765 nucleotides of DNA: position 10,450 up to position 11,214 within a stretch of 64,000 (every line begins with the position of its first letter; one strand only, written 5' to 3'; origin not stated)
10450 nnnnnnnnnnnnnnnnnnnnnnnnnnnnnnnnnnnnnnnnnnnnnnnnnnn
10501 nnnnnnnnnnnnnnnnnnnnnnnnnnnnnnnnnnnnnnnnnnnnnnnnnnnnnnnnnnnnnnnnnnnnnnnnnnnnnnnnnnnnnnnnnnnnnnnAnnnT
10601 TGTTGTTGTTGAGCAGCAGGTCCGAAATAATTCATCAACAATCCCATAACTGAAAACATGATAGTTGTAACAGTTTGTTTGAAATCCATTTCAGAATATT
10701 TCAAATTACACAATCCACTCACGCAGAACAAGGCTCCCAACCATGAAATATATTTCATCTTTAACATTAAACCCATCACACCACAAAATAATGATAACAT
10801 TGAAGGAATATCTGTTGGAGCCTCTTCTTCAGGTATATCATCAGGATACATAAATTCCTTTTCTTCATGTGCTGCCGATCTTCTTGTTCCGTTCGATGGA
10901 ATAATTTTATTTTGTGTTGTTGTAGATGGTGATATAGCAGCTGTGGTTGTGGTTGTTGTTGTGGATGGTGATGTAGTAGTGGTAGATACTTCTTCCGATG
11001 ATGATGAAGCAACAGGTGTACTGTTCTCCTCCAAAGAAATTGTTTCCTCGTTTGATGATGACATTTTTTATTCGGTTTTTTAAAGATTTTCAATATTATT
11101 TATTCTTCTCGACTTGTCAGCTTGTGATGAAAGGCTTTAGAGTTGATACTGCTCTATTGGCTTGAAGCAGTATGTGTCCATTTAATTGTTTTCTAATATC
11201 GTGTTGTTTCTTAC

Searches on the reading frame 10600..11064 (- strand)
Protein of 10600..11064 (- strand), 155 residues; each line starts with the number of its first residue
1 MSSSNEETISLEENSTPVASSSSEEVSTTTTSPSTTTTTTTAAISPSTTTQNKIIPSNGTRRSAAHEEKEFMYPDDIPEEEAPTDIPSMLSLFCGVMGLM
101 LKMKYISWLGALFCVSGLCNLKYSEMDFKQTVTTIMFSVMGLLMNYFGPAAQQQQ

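Call 32: search_protein_families(library=pfam, proteins=[window:10600-11064:-], max_evalue=0.01)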
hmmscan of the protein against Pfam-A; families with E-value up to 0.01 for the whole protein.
window:10600-11064:- (155 aa): 1 family
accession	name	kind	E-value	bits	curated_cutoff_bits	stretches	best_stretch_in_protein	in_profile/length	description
PF03669.18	ASTER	-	1.5e-21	76.5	22.7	1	66-151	9-93/96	PAT complex subunit Asterix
